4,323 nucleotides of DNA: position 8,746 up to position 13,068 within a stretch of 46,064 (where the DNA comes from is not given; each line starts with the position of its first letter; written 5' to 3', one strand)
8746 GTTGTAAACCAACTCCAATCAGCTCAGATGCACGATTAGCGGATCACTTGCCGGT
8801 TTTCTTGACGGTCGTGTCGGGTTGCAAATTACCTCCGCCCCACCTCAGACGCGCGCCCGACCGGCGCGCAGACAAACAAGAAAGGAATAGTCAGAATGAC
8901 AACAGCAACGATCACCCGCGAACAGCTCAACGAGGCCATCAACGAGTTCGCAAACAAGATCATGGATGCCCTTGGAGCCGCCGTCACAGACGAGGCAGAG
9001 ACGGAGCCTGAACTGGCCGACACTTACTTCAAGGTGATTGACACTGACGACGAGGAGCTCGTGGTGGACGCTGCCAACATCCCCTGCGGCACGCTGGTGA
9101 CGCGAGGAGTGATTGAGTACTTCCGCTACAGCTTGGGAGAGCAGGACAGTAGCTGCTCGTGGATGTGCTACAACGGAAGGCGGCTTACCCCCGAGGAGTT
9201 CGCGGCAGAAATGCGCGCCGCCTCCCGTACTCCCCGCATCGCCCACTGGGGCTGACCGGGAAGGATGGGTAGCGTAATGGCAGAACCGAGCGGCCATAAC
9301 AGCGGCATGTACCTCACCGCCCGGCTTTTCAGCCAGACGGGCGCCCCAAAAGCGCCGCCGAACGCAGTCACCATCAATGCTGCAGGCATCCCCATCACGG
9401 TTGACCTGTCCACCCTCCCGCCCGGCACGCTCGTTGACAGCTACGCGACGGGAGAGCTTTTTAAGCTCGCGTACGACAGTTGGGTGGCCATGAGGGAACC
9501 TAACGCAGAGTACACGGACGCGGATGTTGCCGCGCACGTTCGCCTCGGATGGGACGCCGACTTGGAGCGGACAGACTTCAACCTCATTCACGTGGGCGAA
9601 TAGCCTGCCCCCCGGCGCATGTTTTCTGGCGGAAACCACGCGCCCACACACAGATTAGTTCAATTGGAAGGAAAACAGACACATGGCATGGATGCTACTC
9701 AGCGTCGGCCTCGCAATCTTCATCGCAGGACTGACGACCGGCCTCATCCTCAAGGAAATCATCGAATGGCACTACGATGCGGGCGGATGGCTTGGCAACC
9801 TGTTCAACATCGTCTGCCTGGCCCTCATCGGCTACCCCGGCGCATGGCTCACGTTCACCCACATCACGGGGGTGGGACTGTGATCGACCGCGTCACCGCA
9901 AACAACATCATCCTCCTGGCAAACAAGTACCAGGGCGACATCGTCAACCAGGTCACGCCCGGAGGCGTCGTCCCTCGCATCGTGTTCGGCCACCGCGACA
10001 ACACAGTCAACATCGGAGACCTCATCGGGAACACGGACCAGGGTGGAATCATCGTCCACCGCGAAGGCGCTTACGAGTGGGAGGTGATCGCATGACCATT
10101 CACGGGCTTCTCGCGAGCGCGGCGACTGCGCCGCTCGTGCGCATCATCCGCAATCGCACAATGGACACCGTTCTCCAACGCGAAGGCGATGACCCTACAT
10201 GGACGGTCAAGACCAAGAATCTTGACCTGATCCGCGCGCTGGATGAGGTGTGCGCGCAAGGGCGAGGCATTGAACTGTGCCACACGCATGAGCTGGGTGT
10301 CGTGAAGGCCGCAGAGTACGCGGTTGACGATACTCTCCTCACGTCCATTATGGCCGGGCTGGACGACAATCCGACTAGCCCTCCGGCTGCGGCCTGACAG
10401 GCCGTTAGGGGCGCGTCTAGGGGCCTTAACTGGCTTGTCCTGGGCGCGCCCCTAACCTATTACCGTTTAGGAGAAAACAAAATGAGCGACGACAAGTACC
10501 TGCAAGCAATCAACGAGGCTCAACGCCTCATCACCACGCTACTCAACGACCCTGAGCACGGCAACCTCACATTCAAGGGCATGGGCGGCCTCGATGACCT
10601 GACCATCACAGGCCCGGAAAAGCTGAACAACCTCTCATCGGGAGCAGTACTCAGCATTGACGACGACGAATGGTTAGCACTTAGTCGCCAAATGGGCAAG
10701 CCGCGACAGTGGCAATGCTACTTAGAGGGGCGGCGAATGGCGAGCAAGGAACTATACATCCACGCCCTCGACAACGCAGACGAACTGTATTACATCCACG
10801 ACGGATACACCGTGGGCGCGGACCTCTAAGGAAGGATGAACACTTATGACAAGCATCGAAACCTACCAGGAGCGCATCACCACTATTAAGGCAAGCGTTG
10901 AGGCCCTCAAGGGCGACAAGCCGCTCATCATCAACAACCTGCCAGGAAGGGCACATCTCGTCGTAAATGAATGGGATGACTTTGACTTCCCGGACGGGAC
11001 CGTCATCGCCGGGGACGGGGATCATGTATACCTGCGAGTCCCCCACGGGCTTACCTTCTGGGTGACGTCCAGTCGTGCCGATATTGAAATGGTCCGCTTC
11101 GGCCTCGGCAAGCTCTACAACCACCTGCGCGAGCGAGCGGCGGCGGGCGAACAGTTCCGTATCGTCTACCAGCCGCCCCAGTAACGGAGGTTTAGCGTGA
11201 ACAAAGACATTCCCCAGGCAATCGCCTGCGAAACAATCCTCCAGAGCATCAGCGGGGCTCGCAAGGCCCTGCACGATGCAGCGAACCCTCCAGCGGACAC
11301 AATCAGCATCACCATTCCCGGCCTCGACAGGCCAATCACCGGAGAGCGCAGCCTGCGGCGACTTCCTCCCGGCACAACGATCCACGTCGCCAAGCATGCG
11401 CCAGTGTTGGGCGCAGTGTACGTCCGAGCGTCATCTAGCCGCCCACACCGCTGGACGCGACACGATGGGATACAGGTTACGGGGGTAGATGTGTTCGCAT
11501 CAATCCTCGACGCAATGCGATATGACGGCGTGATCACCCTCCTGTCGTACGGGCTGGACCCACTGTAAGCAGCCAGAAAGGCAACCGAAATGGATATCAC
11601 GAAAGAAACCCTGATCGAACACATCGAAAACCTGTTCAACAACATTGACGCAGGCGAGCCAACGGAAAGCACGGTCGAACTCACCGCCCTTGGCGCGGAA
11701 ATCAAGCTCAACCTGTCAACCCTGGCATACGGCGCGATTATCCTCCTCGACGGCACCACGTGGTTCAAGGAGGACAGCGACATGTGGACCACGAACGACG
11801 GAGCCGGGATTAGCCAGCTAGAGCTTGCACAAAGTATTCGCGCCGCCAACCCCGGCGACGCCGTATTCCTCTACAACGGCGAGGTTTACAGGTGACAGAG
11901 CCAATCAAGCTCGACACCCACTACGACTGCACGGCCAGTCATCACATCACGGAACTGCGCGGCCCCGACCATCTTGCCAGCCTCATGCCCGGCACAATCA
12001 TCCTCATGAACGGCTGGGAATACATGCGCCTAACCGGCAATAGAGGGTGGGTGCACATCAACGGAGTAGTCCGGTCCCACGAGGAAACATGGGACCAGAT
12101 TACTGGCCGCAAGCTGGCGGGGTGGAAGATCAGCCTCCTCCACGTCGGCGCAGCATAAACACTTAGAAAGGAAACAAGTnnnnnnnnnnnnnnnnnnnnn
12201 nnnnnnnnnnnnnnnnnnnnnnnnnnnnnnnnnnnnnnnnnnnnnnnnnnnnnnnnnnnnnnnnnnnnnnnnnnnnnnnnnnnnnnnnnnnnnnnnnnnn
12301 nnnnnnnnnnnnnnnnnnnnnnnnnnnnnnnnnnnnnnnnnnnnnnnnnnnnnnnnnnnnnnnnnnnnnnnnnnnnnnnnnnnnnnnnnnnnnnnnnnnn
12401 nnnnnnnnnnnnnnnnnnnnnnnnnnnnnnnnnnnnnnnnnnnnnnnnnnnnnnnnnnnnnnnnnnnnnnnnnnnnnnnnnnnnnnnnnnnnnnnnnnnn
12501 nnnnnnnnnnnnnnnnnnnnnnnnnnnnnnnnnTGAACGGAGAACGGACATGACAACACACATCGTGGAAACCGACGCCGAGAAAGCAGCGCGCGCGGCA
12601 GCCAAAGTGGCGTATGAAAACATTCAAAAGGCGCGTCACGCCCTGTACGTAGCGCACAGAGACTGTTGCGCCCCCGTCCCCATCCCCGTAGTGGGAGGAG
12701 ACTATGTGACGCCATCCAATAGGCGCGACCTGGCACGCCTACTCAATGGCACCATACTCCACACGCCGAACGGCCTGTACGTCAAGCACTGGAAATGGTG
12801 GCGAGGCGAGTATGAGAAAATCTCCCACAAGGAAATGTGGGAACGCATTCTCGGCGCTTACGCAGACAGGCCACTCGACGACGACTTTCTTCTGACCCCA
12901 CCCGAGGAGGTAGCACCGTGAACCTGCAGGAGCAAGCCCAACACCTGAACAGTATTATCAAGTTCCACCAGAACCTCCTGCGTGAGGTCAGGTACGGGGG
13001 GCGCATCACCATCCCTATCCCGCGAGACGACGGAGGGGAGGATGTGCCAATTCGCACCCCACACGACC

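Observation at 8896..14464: Tandem expansion of one small-protein family: about 13 paralogues in 5.6 kb next to the integrase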

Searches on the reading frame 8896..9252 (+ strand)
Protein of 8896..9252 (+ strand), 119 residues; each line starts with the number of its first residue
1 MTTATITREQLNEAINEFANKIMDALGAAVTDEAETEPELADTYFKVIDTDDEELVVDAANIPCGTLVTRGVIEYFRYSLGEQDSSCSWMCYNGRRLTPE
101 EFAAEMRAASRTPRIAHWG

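Call 8: search_protein_families(library=pfam, proteins=[window:8896-9252:+], max_evalue=1)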
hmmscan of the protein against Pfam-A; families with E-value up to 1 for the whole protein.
window:8896-9252:+ (119 aa): 2 families
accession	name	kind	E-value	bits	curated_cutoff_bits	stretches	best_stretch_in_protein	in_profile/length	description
PF02745.20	MCR_alpha_N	-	0.08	12.7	27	1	9-55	124-173/269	Methyl-coenzyme M reductase alpha subunit, N-terminal domain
PF22915.1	ARMH5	-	0.19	12.7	27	1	3-35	36-68/92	Armadillo-like helical domain-containing protein 5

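Call 9: search_protein_families(library=phrogs, proteins=[window:8896-9252:+], max_evalue=0.1)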
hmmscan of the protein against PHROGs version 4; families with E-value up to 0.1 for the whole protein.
window:8896-9252:+ (119 aa): 0 families

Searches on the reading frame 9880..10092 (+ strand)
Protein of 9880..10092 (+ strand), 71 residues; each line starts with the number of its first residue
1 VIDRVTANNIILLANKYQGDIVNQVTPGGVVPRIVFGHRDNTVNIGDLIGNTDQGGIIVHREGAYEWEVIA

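Call 108: search_protein_families(library=pfam, proteins=[window:9880-10092:+], max_evalue=0.01)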
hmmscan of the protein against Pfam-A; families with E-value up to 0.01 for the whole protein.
window:9880-10092:+ (71 aa): 0 families

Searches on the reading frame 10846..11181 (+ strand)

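Call 8: search_protein_families(library=pfam, proteins=[window:10846-11181:+], max_evalue=1)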
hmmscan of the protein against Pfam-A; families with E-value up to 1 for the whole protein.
window:10846-11181:+ (112 aa): 0 families

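Call 9: search_protein_families(library=phrogs, proteins=[window:10846-11181:+], max_evalue=0.1)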
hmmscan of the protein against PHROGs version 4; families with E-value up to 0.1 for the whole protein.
window:10846-11181:+ (112 aa): 1 family
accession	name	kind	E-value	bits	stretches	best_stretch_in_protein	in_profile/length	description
phrog_23755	-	unknown function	0.086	14.1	0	29-48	12-31/63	-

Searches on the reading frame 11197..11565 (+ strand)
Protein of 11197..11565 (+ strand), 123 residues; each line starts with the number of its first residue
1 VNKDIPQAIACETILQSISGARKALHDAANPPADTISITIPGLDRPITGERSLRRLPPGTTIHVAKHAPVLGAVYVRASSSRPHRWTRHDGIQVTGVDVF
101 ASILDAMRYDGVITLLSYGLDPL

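Call 8: search_protein_families(library=pfam, proteins=[window:11197-11565:+], max_evalue=1)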
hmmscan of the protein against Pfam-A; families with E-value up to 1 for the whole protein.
window:11197-11565:+ (123 aa): 0 families

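Call 9: search_protein_families(library=phrogs, proteins=[window:11197-11565:+], max_evalue=0.1)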
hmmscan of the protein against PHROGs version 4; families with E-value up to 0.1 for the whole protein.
window:11197-11565:+ (123 aa): 0 families

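Call 15: search_dna_similar(query=window:11197-11565:+, collection=phages, mode=protein, max_evalue=0.1, max_rows=20)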
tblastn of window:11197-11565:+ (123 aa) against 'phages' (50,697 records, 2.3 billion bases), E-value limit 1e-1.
No match.

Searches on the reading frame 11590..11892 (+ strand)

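Call 8: search_protein_families(library=pfam, proteins=[window:11590-11892:+], max_evalue=1)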
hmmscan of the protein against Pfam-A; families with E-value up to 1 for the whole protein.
window:11590-11892:+ (101 aa): 1 family
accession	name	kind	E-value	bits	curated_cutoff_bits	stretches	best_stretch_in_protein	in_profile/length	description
PF22532.2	WIV_dom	-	0.096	13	27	0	76-100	12-35/66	Nonstructural protein, WIV domain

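Call 9: search_protein_families(library=phrogs, proteins=[window:11590-11892:+], max_evalue=0.1)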
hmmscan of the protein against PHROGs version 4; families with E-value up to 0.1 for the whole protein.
window:11590-11892:+ (101 aa): 1 family
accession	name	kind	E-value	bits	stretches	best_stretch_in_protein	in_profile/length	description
phrog_8542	-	unknown function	0.04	14.4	1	5-50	140-185/298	-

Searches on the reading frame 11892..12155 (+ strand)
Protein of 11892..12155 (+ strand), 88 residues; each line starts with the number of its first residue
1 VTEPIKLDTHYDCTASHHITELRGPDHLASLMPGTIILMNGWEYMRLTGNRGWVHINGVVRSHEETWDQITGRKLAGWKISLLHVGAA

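Call 8: search_protein_families(library=pfam, proteins=[window:11892-12155:+], max_evalue=1)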
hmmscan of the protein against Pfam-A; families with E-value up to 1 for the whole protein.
window:11892-12155:+ (88 aa): 2 families
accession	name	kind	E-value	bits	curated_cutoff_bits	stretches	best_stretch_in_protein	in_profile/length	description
PF13810.12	DUF4185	-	0.062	13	39.5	1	12-74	75-146/309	Domain of unknown function (DUF4185)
PF24253.1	DUF7454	-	0.16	12.3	27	1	45-70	31-56/59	Domain of unknown function (DUF7454)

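Call 9: search_protein_families(library=phrogs, proteins=[window:11892-12155:+], max_evalue=0.1)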
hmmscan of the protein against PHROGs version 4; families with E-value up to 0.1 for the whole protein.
window:11892-12155:+ (88 aa): 0 families

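Call 62: predict_structure(alignment_id=A4)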
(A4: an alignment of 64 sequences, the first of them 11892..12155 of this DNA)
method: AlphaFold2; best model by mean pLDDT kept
length: 88 residues; sequences in the alignment: 64
mean_pLDDT: 86.0   pTM: 0.78
mean pLDDT of the five models: 86.0, 85.7, 84.6, 81.0, 80.7
residues with pLDDT >= 90: 54; 70-90: 21; 50-70: 9; < 50: 4
segments of 3 or more residues with pLDDT < 50: 12-14
pLDDT, mean of each block of 10 residues (from residue 1): 75 58 93 92 91 92 95 94 84
secondary structure, 60 per line:
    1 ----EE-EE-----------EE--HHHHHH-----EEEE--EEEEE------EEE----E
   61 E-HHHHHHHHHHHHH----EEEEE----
elements in order: H25-30 E36-39 E42-46 E53-55 H63-75 E80-84
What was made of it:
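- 11892..12158 (+): m07, 88 aa, GTG start. The domain alone, with no N-terminal helix. Overlaps m06 by 4 nt. AlphaFold pLDDT 86 (call 62).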

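Call 67: fold_search(model_id=the predicted structure, library=pdb)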
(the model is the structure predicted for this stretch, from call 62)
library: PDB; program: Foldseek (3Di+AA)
matches with E <= 10: 38; with E <= 0.001: 0
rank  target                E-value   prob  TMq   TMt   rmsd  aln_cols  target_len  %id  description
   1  8tdm_A                1.6e+00  0.12  0.26  0.07   5.3        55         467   14  Cryo-EM structure of AtMSL10-K539E (released 2023-10-18)
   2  8tdj_A                1.7e+00  0.10  0.26  0.07   5.3        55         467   16  Cryo-EM structure of the wild-type AtMSL10 in GDN (released 2023-10-18)
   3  1jjg_MODEL_1_A        2.2e+00  0.03  0.22  0.20  14.9        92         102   14  Solution Structure of Myxoma Virus Protein M156R (released 2002-03-06)
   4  9o3b_D                2.9e+00  0.02  0.19  0.05  13.4        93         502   12  PKM2 bound to MCTI-566 (released 2025-08-13)
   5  1g9o                  3.0e+00  0.04  0.22  0.22  10.4        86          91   13  FIRST PDZ DOMAIN OF THE HUMAN NA+/H+ EXCHANGER REGULATORY FACTOR (released 2001-05-23)
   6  9rxo_A                3.9e+00  0.04  0.24  0.24  10.4        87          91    9  Structure of the PDZ2 domain from human PDZK1 (NHERF3) with the C-terminal residues (KSTQF) of human URAT1 transporter (released 2026-01-14)
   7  8oyv_A                4.1e+00  0.04  0.17  0.10   4.4        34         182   20  De novo designed Claudin fold CLF_4 (released 2023-10-18)
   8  8oyv_B                5.3e+00  0.04  0.17  0.11   4.4        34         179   20  De novo designed Claudin fold CLF_4 (released 2023-10-18)
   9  1a8v_A                5.3e+00  0.02  0.19  0.15  10.7        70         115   18  STRUCTURE OF THE RNA-BINDING DOMAIN OF THE RHO TRANSCRIPTION TERMINATOR (released 1999-05-04)
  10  8tdl_A                5.6e+00  0.06  0.28  0.09   5.0        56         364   16  Cryo-EM structure of the wild-type AtMSL10 in saposin (released 2023-10-18)
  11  3a3b_A                6.0e+00  0.04  0.24  0.14   5.2        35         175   26  Crystal structure of LumP complexed with flavin mononucleotide (released 2009-11-10)
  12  7n5e_B                6.0e+00  0.04  0.26  0.10   7.8        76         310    9  Structure of Mechanosensitive Ion Channel Flycatcher1 in GDN (released 2022-02-16)
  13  7n5d_B                6.0e+00  0.04  0.26  0.09   7.8        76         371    9  Composite Structure of Mechanosensitive Ion Channel Flycatcher1 in GDN (released 2022-02-16)
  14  1hze_A                6.0e+00  0.03  0.25  0.24   9.7        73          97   16  SOLUTION STRUCTURE OF THE N-TERMINAL DOMAIN OF RIBOFLAVIN SYNTHASE FROM E. COLI (released 2001-09-05)
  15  9jwn_A                6.3e+00  0.04  0.22  0.02  13.4        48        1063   17  Cryo-EM structure of FrCas9 in complex with sgRNA and 43-bp dsDNA substrate (released 2025-09-17)
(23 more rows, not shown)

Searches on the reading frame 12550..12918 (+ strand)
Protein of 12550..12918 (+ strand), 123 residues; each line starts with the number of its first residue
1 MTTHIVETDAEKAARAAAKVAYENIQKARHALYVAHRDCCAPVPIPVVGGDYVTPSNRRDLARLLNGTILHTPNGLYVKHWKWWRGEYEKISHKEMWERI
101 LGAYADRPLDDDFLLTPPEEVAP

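Call 8: search_protein_families(library=pfam, proteins=[window:12550-12918:+], max_evalue=1)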
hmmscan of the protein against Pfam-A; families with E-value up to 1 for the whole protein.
window:12550-12918:+ (123 aa): 1 family
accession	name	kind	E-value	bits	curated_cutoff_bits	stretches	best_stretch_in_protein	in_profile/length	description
PF05928.16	Zea_mays_MuDR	-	0.21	11.7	20.8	1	6-51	8-49/207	Zea mays MURB-like protein (MuDR)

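Call 9: search_protein_families(library=phrogs, proteins=[window:12550-12918:+], max_evalue=0.1)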
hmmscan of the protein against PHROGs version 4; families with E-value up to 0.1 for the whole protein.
window:12550-12918:+ (123 aa): 0 families
